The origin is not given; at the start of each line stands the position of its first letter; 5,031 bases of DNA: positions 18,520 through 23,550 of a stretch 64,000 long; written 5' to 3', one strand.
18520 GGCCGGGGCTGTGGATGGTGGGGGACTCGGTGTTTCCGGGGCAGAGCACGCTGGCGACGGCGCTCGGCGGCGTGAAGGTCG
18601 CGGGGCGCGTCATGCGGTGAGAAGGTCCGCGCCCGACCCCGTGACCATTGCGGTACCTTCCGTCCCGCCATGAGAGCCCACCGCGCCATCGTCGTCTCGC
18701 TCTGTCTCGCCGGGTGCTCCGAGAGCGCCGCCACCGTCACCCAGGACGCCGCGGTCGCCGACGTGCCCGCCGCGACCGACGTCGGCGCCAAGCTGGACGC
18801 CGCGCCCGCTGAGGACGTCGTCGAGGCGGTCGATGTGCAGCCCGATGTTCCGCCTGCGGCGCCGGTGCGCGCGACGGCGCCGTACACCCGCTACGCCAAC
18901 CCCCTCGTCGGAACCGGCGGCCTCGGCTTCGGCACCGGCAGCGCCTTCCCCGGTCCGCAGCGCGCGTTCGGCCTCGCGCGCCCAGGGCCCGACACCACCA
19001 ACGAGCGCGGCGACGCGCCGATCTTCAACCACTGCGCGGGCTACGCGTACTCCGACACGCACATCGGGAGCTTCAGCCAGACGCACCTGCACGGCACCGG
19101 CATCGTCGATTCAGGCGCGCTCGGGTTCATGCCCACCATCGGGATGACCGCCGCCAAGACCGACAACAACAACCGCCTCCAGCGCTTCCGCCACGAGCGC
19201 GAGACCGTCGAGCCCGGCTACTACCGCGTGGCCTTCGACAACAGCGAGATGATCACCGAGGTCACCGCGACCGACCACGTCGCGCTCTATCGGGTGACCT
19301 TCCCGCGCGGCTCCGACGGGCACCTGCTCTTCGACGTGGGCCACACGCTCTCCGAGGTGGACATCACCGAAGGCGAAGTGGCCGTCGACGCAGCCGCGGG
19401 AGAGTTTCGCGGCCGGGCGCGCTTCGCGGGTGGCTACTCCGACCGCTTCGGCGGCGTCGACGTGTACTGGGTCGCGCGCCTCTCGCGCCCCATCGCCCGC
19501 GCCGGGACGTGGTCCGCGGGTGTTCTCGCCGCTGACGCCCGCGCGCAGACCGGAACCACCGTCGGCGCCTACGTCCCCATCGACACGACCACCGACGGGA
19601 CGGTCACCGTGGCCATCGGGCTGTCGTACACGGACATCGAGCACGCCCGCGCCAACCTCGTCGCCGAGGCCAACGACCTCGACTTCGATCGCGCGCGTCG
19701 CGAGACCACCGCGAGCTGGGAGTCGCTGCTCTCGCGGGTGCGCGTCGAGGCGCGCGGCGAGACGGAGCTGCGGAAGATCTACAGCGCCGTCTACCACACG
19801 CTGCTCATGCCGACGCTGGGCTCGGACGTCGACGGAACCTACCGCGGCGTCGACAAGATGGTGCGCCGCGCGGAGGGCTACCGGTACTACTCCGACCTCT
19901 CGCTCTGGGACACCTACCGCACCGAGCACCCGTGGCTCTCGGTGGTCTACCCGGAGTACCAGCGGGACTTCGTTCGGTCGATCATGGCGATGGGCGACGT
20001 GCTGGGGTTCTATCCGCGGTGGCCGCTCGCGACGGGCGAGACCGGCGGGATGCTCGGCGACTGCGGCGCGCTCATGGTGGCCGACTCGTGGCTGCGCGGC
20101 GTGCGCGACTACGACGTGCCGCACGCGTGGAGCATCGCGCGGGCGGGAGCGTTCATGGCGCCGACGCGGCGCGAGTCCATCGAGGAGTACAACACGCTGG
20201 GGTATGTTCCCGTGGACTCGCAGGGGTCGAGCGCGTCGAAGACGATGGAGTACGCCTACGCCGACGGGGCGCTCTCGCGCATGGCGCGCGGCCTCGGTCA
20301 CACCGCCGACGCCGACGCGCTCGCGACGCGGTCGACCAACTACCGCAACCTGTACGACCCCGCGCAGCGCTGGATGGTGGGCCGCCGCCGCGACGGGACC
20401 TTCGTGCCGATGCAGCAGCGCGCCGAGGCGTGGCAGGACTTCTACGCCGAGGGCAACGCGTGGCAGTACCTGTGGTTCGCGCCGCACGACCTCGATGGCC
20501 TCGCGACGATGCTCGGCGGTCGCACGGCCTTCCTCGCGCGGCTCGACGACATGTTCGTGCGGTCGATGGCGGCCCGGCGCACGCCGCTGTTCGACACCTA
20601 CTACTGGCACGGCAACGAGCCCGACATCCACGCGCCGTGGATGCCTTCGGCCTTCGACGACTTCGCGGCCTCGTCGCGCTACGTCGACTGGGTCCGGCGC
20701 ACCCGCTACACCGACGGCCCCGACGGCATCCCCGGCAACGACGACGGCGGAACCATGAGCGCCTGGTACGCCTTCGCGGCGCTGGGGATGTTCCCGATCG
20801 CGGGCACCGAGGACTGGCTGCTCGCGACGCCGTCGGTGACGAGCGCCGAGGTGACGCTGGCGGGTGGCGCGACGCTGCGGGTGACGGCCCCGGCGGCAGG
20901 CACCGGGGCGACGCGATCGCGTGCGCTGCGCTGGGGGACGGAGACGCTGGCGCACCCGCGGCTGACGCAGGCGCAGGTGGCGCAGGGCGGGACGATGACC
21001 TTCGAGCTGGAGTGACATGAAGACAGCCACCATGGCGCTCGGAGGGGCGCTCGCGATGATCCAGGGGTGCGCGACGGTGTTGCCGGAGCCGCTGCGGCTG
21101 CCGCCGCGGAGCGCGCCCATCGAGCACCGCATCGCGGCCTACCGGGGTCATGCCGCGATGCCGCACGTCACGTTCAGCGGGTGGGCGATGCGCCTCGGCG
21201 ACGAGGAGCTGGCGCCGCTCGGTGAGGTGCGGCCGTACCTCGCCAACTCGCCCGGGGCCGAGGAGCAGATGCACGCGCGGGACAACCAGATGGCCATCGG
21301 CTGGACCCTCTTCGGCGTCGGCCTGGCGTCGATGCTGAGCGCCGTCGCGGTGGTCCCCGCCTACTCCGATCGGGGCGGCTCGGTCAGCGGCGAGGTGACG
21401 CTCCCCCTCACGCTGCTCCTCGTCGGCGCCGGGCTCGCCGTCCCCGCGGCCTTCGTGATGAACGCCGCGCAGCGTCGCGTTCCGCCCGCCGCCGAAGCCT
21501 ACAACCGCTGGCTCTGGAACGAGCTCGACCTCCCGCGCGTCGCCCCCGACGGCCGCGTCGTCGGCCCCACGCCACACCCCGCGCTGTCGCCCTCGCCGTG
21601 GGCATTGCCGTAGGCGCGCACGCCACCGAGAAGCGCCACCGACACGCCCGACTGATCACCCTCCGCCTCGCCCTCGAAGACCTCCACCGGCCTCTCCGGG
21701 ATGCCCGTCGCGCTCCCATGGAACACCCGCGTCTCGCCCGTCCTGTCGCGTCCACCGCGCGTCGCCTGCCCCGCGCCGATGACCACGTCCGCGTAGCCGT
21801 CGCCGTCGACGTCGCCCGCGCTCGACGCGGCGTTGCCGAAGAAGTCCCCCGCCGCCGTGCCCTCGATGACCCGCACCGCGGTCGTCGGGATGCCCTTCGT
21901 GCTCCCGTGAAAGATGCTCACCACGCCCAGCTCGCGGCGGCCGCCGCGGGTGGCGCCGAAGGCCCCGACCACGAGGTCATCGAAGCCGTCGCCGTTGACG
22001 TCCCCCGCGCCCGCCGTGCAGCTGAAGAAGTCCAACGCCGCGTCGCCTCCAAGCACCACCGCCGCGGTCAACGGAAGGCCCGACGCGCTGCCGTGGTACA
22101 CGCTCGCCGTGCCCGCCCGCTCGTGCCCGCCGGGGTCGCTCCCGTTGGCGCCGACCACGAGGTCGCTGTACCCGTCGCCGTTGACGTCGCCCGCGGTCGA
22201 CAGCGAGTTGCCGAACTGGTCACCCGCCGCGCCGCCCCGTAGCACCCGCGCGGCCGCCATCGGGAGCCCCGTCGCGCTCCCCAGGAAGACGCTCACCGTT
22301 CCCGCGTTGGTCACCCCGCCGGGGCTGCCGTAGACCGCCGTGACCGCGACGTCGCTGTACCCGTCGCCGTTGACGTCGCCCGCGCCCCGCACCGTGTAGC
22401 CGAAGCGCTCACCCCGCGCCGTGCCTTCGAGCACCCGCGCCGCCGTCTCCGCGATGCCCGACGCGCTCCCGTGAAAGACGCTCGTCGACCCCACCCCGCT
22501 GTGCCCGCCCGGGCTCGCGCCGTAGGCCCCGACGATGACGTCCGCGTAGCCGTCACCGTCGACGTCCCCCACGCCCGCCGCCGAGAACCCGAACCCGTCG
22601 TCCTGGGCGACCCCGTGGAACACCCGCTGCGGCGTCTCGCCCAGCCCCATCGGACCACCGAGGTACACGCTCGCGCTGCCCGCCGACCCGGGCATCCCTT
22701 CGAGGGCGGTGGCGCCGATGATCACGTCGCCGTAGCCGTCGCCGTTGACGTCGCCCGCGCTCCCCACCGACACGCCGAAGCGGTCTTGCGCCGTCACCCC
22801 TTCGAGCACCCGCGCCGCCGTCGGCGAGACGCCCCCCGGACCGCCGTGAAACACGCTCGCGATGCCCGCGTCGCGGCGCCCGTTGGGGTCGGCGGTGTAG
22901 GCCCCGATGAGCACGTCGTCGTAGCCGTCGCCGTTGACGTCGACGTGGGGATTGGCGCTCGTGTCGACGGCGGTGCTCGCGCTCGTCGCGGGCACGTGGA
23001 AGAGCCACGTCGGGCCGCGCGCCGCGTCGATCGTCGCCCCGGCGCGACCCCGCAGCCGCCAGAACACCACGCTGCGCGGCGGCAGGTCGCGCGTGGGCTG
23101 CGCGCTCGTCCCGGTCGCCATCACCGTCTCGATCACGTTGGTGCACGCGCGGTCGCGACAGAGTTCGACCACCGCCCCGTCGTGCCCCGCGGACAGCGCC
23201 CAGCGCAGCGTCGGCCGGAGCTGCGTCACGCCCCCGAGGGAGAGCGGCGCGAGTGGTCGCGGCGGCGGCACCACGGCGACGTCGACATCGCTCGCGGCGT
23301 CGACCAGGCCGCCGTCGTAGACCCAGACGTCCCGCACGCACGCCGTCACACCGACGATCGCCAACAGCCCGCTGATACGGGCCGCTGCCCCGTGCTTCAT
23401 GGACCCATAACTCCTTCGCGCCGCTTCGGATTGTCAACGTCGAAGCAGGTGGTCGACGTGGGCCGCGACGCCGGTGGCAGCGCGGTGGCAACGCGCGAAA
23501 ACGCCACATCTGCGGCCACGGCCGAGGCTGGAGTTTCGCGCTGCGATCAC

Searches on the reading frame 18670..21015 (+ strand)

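Call 94: search_protein_families(library=pfam, proteins=[window:18670-21015:+], max_evalue=0.0001)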
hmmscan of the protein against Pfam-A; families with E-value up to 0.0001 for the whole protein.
window:18670-21015:+ (781 aa): 2 families
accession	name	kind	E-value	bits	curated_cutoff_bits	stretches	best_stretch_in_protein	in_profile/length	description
PF07971.18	Glyco_hydro_92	-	1.4e-132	443.4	24.6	1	326-780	2-462/464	Glycosyl hydrolase family 92 catalytic domain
PF17678.7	Glyco_hydro_92N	-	6.1e-57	193.6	34.5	1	75-319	1-236/236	Glycosyl hydrolase family 92 N-terminal domain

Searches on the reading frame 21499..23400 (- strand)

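Call 94: search_protein_families(library=pfam, proteins=[window:21499-23400:-], max_evalue=0.0001)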
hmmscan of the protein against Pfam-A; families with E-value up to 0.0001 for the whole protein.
window:21499-23400:- (633 aa): 2 families
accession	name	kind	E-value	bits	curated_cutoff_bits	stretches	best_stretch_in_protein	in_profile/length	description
PF01839.29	FG-GAP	-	2.2e-49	165.1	22.1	7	396-435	1-37/37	FG-GAP repeat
PF13517.12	FG-GAP_3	-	6.2e-18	65.6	26.9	4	405-478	1-61/61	FG-GAP-like repeat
